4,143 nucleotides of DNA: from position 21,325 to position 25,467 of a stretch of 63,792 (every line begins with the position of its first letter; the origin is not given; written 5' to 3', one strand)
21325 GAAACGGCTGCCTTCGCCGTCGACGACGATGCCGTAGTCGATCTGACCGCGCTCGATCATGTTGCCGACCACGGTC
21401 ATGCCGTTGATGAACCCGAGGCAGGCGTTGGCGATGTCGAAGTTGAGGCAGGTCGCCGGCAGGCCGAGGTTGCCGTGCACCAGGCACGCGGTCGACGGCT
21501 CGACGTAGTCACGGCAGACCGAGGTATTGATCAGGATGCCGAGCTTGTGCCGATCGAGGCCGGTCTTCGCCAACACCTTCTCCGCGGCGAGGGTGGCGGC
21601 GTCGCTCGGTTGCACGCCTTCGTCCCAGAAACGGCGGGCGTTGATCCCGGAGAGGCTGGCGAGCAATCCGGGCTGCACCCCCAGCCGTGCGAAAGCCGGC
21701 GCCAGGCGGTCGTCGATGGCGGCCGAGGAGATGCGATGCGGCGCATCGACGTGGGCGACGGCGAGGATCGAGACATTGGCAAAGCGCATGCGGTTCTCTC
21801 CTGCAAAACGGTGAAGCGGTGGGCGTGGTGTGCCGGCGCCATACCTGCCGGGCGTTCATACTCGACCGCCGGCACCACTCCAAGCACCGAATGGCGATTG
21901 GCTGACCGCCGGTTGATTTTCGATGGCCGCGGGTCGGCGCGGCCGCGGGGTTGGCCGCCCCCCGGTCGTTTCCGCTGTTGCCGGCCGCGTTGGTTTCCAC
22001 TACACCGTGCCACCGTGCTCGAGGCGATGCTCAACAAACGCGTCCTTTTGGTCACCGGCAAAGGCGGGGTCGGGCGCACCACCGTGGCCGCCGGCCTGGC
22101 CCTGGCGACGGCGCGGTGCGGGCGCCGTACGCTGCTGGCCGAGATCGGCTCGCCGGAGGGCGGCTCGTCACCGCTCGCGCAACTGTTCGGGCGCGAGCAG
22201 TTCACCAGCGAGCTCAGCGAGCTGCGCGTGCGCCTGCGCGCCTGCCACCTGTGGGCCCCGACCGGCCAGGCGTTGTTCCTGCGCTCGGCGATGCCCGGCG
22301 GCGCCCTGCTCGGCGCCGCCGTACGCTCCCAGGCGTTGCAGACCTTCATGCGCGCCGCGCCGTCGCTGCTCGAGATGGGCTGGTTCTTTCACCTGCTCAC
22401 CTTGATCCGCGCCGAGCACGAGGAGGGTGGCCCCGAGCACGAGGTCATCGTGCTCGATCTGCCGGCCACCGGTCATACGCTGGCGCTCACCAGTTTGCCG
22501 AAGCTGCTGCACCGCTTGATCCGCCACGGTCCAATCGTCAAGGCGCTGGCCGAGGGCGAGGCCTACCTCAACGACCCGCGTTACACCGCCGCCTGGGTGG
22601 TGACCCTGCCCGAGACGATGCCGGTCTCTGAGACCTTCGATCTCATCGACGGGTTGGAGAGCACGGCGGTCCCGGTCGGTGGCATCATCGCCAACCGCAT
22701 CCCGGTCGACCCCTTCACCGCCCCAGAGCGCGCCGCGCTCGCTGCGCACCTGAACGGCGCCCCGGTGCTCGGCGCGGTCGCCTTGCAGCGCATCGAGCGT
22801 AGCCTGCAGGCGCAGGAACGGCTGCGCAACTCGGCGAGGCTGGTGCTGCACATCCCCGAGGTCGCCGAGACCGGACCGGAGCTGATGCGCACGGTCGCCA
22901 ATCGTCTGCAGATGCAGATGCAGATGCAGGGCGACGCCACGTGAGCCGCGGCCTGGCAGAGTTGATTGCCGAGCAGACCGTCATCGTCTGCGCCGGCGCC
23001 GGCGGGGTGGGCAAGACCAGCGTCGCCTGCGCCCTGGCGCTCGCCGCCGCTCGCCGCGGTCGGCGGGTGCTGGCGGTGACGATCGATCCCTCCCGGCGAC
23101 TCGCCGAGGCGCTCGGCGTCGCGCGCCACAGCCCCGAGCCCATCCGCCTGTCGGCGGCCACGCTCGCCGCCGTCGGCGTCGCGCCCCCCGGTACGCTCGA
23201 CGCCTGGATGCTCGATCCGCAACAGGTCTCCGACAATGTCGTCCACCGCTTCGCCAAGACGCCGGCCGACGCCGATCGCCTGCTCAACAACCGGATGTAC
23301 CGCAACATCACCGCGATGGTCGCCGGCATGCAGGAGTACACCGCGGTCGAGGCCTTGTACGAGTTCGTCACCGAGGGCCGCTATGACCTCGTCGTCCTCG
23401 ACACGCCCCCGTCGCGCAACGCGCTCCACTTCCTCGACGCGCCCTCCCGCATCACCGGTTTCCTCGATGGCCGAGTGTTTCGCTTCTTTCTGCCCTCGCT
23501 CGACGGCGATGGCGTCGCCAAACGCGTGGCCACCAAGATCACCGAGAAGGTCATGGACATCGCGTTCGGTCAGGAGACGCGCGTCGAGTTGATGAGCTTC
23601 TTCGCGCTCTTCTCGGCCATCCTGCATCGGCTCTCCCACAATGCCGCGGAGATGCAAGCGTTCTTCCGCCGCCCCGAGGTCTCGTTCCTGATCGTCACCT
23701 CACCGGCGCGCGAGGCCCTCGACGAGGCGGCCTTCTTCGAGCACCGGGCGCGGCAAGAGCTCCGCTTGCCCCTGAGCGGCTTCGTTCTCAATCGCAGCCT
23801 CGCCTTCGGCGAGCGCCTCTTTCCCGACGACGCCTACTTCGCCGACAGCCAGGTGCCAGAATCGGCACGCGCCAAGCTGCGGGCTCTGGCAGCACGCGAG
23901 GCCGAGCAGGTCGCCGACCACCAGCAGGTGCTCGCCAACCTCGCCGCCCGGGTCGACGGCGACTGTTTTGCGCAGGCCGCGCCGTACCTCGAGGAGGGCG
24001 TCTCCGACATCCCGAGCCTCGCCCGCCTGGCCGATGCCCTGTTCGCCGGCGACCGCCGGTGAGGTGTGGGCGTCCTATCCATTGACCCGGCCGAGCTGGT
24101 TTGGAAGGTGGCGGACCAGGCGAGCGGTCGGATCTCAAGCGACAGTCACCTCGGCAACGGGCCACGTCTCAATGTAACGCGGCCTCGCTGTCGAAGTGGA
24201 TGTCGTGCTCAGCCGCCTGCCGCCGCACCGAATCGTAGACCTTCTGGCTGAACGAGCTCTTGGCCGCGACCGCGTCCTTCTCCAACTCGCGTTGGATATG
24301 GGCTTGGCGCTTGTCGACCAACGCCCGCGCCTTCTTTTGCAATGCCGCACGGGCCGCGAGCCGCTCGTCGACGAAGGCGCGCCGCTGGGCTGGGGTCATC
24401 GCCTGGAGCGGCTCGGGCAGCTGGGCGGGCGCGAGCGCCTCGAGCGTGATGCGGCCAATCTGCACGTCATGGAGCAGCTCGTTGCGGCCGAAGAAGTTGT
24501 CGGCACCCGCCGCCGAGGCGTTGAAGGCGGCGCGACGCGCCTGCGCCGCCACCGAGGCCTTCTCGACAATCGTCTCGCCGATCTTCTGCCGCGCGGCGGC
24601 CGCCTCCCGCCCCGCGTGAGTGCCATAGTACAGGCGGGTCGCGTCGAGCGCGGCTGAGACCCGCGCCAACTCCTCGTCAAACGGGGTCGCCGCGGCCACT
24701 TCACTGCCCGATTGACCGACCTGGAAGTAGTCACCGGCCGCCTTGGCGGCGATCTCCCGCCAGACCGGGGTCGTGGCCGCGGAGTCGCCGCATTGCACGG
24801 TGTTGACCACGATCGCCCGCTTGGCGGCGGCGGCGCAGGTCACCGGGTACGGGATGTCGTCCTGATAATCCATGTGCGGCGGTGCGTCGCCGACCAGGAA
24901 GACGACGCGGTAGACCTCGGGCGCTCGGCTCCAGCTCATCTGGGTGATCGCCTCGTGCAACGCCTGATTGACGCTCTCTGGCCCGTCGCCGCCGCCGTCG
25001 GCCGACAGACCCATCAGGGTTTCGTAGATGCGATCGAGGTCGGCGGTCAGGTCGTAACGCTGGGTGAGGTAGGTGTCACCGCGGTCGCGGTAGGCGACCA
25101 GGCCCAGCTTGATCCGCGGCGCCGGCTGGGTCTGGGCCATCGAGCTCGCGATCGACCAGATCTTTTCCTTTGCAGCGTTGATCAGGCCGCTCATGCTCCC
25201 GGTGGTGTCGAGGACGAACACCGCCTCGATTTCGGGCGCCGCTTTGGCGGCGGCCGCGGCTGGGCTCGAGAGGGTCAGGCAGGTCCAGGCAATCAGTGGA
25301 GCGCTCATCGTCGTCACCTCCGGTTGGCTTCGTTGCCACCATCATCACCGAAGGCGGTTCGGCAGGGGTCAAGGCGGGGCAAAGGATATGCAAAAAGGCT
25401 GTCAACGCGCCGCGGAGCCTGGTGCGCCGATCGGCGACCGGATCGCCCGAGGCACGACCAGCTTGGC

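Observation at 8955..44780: R1: a dispersed, same-orientation 100-250-nt repeat family at the edges of accessory blocks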

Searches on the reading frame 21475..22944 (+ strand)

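Call 38: search_protein_families(library=pfam, max_evalue=0.001, proteins=[window:21475-22944:+])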
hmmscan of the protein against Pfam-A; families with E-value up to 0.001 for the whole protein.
window:21475-22944:+ (489 aa): 3 families
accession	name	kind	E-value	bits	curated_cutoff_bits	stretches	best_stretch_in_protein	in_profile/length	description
PF02374.21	ArsA_ATPase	-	9.3e-20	71.5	24.3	1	189-350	2-153/305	Anion-transporting ATPase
PF01656.29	CbiA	-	8.7e-08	32.6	25.4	1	191-435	2-109/125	CobQ/CobB/MinD/ParA nucleotide binding domain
PF10609.15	ParA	-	0.00017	21.5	27.1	0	188-219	4-35/246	NUBPL iron-transfer P-loop NTPase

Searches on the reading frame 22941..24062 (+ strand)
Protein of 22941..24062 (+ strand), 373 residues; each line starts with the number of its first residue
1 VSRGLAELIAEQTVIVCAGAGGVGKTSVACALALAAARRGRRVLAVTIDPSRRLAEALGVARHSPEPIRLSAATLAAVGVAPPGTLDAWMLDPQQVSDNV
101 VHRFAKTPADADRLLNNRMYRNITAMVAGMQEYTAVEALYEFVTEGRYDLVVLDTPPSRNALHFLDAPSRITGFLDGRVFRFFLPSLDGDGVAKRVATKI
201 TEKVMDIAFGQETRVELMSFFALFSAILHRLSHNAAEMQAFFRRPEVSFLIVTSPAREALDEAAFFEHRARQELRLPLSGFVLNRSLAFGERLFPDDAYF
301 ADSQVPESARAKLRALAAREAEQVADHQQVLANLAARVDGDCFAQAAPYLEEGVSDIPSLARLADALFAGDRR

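Call 38: search_protein_families(library=pfam, max_evalue=0.001, proteins=[window:22941-24062:+])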
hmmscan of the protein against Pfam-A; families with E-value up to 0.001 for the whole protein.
window:22941-24062:+ (373 aa): 6 families
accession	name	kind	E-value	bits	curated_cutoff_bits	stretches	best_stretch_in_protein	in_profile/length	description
PF02374.21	ArsA_ATPase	-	4.9e-21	75.7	24.3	1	13-175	2-152/305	Anion-transporting ATPase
PF13614.12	AAA_31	-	3.2e-11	43.9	27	1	14-162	4-132/177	AAA domain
PF01656.29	CbiA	-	8.9e-11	42.3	25.4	1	14-216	1-54/125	CobQ/CobB/MinD/ParA nucleotide binding domain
PF10609.15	ParA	-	3.7e-07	30.3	27.1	1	12-48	4-40/246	NUBPL iron-transfer P-loop NTPase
PF13481.12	AAA_25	-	1.7e-06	28.2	27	1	7-155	28-151/195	AAA domain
PF01695.23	IstB_IS21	-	6.1e-06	26.3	24.1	1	9-49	89-129/238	IstB-like ATP binding protein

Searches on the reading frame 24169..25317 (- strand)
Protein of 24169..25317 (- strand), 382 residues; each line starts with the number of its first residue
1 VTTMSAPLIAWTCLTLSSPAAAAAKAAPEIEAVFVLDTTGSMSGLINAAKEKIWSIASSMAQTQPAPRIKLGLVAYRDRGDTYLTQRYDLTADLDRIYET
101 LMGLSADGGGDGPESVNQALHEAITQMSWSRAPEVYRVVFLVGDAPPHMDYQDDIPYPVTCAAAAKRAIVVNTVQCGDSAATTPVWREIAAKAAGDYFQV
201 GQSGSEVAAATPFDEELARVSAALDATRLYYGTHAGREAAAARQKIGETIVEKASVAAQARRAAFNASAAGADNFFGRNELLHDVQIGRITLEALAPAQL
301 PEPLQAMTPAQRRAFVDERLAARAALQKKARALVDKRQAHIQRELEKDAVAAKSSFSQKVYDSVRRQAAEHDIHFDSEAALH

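Call 38: search_protein_families(library=pfam, max_evalue=0.001, proteins=[window:24169-25317:-])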
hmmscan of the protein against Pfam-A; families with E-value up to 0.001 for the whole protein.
window:24169-25317:- (382 aa): 3 families
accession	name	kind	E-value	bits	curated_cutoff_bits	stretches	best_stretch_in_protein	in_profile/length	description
PF25106.1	VWA_4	-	5.4e-14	52.5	27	1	33-199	3-155/169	von Willebrand factor A domain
PF13519.12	VWA_2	-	1.1e-07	32.9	27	1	33-145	2-106/107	von Willebrand factor type A domain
PF00092.34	VWA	-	3.3e-06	27.9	23.8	1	33-202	3-164/174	von Willebrand factor type A domain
